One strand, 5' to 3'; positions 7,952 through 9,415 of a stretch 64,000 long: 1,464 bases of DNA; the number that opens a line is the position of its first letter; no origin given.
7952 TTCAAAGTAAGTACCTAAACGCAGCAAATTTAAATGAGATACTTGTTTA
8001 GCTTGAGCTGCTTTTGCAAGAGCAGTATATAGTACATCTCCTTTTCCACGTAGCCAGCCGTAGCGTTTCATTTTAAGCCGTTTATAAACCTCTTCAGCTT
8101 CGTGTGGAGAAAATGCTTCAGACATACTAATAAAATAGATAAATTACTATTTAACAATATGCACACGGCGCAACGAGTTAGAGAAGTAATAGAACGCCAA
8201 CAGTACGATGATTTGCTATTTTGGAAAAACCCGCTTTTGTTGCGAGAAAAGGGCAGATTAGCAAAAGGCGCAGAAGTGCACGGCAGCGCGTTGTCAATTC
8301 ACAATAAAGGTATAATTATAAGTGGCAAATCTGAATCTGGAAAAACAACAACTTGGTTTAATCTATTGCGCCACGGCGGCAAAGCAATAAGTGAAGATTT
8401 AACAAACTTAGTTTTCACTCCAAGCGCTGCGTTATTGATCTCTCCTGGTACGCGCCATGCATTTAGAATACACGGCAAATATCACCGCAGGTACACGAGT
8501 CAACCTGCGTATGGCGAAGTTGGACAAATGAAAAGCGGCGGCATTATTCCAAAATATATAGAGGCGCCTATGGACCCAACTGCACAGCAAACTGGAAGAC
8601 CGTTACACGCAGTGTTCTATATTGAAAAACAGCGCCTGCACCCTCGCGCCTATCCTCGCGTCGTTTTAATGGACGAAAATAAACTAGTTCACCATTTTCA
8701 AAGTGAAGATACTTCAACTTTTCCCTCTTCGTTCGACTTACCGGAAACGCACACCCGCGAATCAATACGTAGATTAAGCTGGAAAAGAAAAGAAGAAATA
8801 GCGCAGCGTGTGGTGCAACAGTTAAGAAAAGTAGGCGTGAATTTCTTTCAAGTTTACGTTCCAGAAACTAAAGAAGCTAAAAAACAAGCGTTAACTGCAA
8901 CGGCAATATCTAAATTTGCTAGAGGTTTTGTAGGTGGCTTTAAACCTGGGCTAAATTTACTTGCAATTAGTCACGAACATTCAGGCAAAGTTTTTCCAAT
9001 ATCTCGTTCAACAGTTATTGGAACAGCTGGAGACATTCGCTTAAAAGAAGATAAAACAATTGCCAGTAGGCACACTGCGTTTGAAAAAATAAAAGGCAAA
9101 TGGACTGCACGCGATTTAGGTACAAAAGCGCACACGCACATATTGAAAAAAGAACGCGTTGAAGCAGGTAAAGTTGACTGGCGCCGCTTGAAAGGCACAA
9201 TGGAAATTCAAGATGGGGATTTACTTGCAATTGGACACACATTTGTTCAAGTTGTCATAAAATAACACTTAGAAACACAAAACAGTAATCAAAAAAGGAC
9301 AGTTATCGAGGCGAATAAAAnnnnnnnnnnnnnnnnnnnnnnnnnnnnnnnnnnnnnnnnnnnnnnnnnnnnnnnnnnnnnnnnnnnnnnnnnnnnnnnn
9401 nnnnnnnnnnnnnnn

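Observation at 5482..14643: Cluster pairing HprK-fold P-loop kinase-like proteins with FHA domains, a GT2, a methyltransferase and a recurring novel N-terminal module, next to giant surface proteins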

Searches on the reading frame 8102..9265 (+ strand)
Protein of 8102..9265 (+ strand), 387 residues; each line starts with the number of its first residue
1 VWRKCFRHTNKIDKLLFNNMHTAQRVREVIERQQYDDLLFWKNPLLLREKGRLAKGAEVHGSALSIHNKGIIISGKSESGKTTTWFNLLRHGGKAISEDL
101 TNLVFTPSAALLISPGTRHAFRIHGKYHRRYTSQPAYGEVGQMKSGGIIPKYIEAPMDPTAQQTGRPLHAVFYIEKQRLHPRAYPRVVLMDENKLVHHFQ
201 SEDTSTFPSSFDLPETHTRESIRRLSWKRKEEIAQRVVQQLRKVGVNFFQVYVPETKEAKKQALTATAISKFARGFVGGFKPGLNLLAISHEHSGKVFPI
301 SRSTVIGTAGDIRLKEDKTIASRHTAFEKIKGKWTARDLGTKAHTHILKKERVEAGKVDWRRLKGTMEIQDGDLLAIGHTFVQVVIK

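Call 4: search_protein_families(library=pfam, proteins=[window:8102-9265:+], max_evalue=1)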
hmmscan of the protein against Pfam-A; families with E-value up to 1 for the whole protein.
window:8102-9265:+ (387 aa): 6 families
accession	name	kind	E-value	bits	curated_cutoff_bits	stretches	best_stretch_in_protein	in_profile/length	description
PF07475.17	Hpr_kinase_C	-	6.4e-06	26.2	33.3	1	52-103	2-53/171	HPr Serine kinase C-terminal domain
PF00498.31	FHA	-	0.001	19.9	20.7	1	310-378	9-67/67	FHA domain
PF01656.29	CbiA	-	0.029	14.8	25.4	1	71-90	2-21/125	CobQ/CobB/MinD/ParA nucleotide binding domain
PF16697.10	Yop-YscD_cpl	-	0.039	14.7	33.2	1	292-354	6-69/94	Inner membrane component of T3SS, cytoplasmic domain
PF13555.12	AAA_29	-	0.076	13.2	27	1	60-83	13-37/61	P-loop containing region of AAA domain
PF14550.11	Peptidase_S78_2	-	0.15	12.5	24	1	248-324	16-87/126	Putative phage serine protease XkdF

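Call 5: search_protein_families(library=ncbifam, proteins=[window:8102-9265:+], max_evalue=1)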
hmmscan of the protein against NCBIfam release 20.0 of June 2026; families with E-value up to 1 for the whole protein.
window:8102-9265:+ (387 aa): 6 families
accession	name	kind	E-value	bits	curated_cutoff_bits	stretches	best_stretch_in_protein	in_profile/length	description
TIGR00679.1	hpr-ser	equivalog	3.3e-06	26.6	240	1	51-103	126-178/300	HPr(Ser) kinase/phosphatase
NF003883.0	PRK05428.2-1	equivalog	0.0026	17.2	252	1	59-111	18-70/189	HPr kinase/phosphorylase-related protein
TIGR04355.1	HprK_rel_B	hypoth_equivalog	0.0069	15.5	200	1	59-99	147-187/351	HprK-related kinase B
NF041660.2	oxygluDhInhib_OdhI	equivalog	0.021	14.7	200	1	310-357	66-111/130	oxoglutarate dehydrogenase inhibitor Odhl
NF049868.1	FhaB_Rv0019c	equivalog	0.056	13.5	125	1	284-355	67-139/158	FHA domain-containing protein FhaB/FipA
NF041000.1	ATPase_ComGA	equivalog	0.07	12.1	300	1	67-91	126-151/267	competence type IV pilus ATPase ComGA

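Call 10: find_homologous_proteins(query=window:8102-9265:+, max_evalue=0.001)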
Query window:8102-9265:+ (387 aa): 3 proteins with E <= 0.001 among 3853 candidates.
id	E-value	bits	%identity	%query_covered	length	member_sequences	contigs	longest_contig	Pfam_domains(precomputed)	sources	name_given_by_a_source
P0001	1.6e-244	829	100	95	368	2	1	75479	PF07475.18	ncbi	ncbi:MAG: hypothetical protein V1722_00245 [Candidatus Micrarchaeota archaeon]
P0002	1.0e-156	540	65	95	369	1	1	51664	PF07475.18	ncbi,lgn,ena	-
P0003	2.7e-126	440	55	94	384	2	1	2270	-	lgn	-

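Call 11: find_encoding_contigs(protein=P0002, flank=10000, max_places=4)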
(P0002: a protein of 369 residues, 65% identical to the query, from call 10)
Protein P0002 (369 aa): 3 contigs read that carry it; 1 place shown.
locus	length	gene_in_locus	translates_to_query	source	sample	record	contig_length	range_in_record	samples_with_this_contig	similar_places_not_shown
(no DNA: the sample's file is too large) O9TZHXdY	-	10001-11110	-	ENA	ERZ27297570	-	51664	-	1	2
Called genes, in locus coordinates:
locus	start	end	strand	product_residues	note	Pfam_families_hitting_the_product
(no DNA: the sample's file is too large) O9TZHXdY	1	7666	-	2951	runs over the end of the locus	PF02369:Big_1 (faint), PF13620:CarboxypepD_reg (faint), PF11974:bMG3 (faint)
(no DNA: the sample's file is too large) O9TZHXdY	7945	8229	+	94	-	-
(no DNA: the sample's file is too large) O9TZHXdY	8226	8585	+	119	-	-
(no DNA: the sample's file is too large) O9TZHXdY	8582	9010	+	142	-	PF04307:YdjM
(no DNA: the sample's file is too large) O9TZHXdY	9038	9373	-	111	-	-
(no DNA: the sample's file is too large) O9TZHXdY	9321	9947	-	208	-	-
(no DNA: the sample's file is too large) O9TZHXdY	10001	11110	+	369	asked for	PF07475:Hpr_kinase_C (weak)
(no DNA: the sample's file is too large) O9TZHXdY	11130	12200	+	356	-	PF08241:Methyltransf_11 (weak), PF13649:Methyltransf_25 (faint)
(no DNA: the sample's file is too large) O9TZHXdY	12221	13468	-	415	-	-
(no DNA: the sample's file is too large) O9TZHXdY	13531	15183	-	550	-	PF00535:Glycos_transf_2 (faint)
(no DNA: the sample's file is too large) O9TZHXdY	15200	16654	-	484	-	-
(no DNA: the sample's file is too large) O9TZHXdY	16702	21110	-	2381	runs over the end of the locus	PF13620:CarboxypepD_reg (weak), PF22904:NOMO1-like_2nd (faint)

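Call 12: find_encoding_contigs(protein=P0003, flank=10000, max_places=4)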
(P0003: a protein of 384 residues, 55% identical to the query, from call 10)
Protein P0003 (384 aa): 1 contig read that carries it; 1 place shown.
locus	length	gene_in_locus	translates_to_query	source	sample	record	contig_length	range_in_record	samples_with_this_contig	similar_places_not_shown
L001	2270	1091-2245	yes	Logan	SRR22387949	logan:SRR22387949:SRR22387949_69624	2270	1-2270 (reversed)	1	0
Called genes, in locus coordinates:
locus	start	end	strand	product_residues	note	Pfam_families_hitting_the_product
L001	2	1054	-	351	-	?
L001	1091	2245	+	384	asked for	-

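Call 26: predict_structure(alignment_id=A1)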
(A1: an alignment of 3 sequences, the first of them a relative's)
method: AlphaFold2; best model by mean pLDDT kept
length: 368 residues; sequences in the alignment: 3
mean_pLDDT: 35.8   pTM: 0.32
mean pLDDT of the five models: 35.8, 34.6, 32.2, 31.6, 31.6
residues with pLDDT >= 90: 0; 70-90: 12; 50-70: 52; < 50: 304
segments of 3 or more residues with pLDDT < 50: 1-153, 156-160, 183-193, 225-227, 238-368
pLDDT, mean of each block of 10 residues (from residue 1): 39 37 39 32 29 32 32 35 34 29 20 23 23 25 27 47 53 65 45 51 72 68 52 53 46 37 28 27 23 22 28 31 25 25 23 24 23
secondary structure, 60 per line:
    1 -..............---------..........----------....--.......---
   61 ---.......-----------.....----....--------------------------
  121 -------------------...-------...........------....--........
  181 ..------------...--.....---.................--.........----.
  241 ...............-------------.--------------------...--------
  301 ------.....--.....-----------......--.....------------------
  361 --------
elements in order: H2-15 H25-34 E45-48 E51-57 E64-70 E82-86 E91-94 E150-160 E167-170 H173-182 H200-204 H208-224 E227-235 H240-255 E307-311 E314-318 E330-335 E338-342

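Call 27: search_protein_representatives(alignment_id=A2)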
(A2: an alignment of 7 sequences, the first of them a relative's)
Query: 7 sequences, 414 profile positions. Proteins with E-value up to 0.001 (for the whole library): 74; up to 1e-10: 8; up to 1e-30: 4. The best 74 are listed.
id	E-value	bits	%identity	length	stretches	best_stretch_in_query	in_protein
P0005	1.3e-208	709.6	-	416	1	1-413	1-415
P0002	8.4e-94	331.4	-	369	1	121-413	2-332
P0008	3.2e-40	154.9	-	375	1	124-392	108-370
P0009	3.6e-38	148.1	-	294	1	124-388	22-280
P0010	6.8e-28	114.3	-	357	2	17-239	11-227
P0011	1.5e-20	90.0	-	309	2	290-413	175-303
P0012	1.2e-18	83.8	-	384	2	117-239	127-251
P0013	1.8e-11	60.2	-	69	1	343-407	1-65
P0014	2.2e-06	43.4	-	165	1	166-277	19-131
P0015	5.9e-06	42.0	-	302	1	165-224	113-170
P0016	7.6e-06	41.6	-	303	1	127-210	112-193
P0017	8.0e-06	41.6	-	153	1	161-228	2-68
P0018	1.2e-05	41.0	-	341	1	153-233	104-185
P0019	2.3e-05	40.0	-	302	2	166-220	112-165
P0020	2.4e-05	40.0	-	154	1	167-228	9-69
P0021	4.2e-05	39.2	-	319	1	165-224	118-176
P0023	5.7e-05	38.8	-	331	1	128-208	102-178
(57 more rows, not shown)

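Call 28: search_protein_families(library=pfam, proteins=[P0008, P0009, P0010, P0011, P0012, P0015, P0016, P0018, P0021, P0023], max_evalue=0.01)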
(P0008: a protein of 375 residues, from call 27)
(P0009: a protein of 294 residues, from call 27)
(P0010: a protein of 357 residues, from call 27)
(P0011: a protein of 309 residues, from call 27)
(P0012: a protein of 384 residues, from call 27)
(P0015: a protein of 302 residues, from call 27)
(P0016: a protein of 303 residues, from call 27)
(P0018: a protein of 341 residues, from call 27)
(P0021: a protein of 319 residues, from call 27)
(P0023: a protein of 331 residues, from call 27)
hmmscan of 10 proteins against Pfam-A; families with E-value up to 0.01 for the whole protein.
P0008 (375 aa): 1 family
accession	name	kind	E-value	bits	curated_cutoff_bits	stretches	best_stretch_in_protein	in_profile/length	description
PF07475.17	Hpr_kinase_C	-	3.9e-10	40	33.3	1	146-200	8-62/171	HPr Serine kinase C-terminal domain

P0009 (294 aa): 2 families
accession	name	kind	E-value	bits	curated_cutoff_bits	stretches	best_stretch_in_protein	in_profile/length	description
PF07475.17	Hpr_kinase_C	-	1.2e-06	28.6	33.3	1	60-105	8-53/171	HPr Serine kinase C-terminal domain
PF13521.12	AAA_28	-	0.0069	17.1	27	0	73-114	2-43/164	AAA domain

P0010 (357 aa): 2 families
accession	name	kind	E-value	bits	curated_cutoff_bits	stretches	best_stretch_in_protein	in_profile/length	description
PF07475.17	Hpr_kinase_C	-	6.2e-06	26.3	33.3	1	153-202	8-56/171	HPr Serine kinase C-terminal domain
PF13191.12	AAA_16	-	0.0039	18.2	32.6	0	159-206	20-75/167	AAA ATPase domain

P0011 (309 aa): 2 families
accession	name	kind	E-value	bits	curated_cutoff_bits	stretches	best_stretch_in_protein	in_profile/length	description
PF00005.33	ABC_tran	-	0.0067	17.5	25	0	53-77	9-33/137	ABC transporter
PF07475.17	Hpr_kinase_C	-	0.0075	16.3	33.3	0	46-78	9-41/171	HPr Serine kinase C-terminal domain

P0012 (384 aa): 2 families
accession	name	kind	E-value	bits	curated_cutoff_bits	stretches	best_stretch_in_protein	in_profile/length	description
PF13191.12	AAA_16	-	0.00018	22.5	32.6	1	187-223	24-63/167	AAA ATPase domain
PF07475.17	Hpr_kinase_C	-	0.0015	18.5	33.3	1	189-224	20-54/171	HPr Serine kinase C-terminal domain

P0015 (302 aa): 1 family
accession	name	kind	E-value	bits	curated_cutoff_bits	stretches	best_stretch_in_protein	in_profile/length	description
PF07475.17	Hpr_kinase_C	-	2.1e-06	27.8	33.3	1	114-168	9-63/171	HPr Serine kinase C-terminal domain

P0016 (303 aa): 9 families
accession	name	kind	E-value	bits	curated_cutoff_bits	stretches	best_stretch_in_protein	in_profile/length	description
PF20720.3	nSTAND3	-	4.8e-05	23.5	27.2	1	154-182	12-40/155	Novel STAND NTPase 3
PF13238.12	AAA_18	-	0.00011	23.1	29.4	1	162-247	1-60/128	AAA domain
PF07475.17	Hpr_kinase_C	-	0.00029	20.9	33.3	1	150-222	9-80/171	HPr Serine kinase C-terminal domain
PF00005.33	ABC_tran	-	0.0012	19.8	25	1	155-182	7-34/137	ABC transporter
PF13671.12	AAA_33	-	0.0014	19.4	27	1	162-199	2-40/143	AAA domain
PF13479.12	AAA_24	-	0.003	17.8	27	1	159-246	2-76/195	AAA domain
PF13521.12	AAA_28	-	0.0035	18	27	1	162-186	2-27/164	AAA domain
PF01293.25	PEPCK_ATP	-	0.0057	15.8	26.5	1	141-198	190-246/465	Phosphoenolpyruvate carboxykinase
PF13401.12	AAA_22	-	0.0059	17.4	27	1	159-182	5-28/130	AAA domain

P0018 (341 aa): 1 family
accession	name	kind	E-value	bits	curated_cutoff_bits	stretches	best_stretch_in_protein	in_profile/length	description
PF07475.17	Hpr_kinase_C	-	6.1e-05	23.1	33.3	1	116-175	7-64/171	HPr Serine kinase C-terminal domain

P0021 (319 aa): 5 families
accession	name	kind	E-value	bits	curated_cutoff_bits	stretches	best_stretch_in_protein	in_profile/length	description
PF07475.17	Hpr_kinase_C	-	3e-07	30.6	33.3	1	119-168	9-58/171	HPr Serine kinase C-terminal domain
PF06745.19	ATPase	-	0.00027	20.8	26.6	1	125-180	16-61/231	KaiC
PF08477.19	Roc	-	0.00062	20.4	27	1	133-171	4-42/119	Ras of Complex, Roc, domain of DAPkinase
PF00005.33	ABC_tran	-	0.0011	20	25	1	127-150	10-33/137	ABC transporter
PF00071.28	Ras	-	0.0011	19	21.6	1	132-172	3-43/162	Ras family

P0023 (331 aa): 2 families
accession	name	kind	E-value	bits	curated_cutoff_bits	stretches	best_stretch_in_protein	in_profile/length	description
PF07475.17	Hpr_kinase_C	-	2.5e-06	27.5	33.3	1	132-187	4-59/171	HPr Serine kinase C-terminal domain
PF13479.12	AAA_24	-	0.004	17.5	27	1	146-167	2-23/195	AAA domain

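Call 33: find_encoding_contigs(protein=P0010, flank=10000, max_places=4)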
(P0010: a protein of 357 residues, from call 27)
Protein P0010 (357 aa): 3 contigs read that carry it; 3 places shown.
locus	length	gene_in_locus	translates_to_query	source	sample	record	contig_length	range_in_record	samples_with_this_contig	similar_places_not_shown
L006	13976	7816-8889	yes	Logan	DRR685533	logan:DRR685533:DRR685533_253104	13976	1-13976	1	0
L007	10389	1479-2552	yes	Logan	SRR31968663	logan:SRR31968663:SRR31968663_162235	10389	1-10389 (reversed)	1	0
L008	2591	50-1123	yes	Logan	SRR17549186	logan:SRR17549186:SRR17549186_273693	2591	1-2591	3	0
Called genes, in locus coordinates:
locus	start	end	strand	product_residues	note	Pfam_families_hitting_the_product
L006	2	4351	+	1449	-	?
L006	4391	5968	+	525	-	-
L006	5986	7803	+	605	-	PF00535:Glycos_transf_2 (weak)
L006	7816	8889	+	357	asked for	PF27840:ScmC (weak), PF07475:Hpr_kinase_C (weak)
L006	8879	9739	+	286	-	PF08241:Methyltransf_11 (faint)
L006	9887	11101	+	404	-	-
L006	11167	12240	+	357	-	-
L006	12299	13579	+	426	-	PF16697:Yop-YscD_cpl (faint)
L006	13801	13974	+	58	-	?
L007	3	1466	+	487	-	?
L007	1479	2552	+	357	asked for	PF27840:ScmC (weak), PF07475:Hpr_kinase_C (weak)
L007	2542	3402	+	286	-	PF08241:Methyltransf_11 (faint)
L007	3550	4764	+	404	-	-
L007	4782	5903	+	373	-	-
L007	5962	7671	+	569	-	PF16697:Yop-YscD_cpl (faint)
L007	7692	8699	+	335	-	-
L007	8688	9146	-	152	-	PF04307:YdjM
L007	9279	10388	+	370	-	?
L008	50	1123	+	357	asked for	PF27840:ScmC (weak), PF07475:Hpr_kinase_C (weak)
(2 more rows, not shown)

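Call 34: find_encoding_contigs(protein=P0008, flank=10000, max_places=4)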
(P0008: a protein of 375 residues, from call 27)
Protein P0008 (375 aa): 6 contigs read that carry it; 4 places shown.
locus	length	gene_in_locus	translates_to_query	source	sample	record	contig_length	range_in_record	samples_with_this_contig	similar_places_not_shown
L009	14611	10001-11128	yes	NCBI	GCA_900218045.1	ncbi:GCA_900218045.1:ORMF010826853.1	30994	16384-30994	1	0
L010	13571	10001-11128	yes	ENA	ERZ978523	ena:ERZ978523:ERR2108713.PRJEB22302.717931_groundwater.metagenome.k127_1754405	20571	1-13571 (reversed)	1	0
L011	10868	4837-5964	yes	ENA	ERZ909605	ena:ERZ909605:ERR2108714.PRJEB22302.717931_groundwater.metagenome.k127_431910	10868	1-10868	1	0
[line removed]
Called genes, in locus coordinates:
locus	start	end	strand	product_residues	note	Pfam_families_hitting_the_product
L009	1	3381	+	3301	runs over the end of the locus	PF13620:CarboxypepD_reg (faint), PF13715:CarbopepD_reg_2 (faint)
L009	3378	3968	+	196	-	-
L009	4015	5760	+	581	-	-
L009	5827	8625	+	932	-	-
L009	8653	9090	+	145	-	-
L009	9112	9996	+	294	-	PF07475:Hpr_kinase_C (weak)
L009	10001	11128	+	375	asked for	PF27840:ScmC (weak), PF07475:Hpr_kinase_C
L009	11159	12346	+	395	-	PF01636:APH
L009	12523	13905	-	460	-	-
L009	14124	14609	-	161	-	?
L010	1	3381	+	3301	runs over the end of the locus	PF13620:CarboxypepD_reg (faint), PF13715:CarbopepD_reg_2 (faint)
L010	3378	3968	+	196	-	-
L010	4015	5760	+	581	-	-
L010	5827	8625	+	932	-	-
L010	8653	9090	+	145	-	-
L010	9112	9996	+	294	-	PF07475:Hpr_kinase_C (weak)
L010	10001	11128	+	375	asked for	PF27840:ScmC (weak), PF07475:Hpr_kinase_C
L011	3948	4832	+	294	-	PF07475:Hpr_kinase_C (weak)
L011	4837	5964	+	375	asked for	PF27840:ScmC (weak), PF07475:Hpr_kinase_C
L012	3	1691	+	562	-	?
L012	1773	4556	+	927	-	-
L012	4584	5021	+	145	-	-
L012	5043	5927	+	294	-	PF07475:Hpr_kinase_C (weak)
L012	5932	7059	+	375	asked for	PF27840:ScmC (weak), PF07475:Hpr_kinase_C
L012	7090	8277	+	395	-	PF01636:APH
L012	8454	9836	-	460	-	-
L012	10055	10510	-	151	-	?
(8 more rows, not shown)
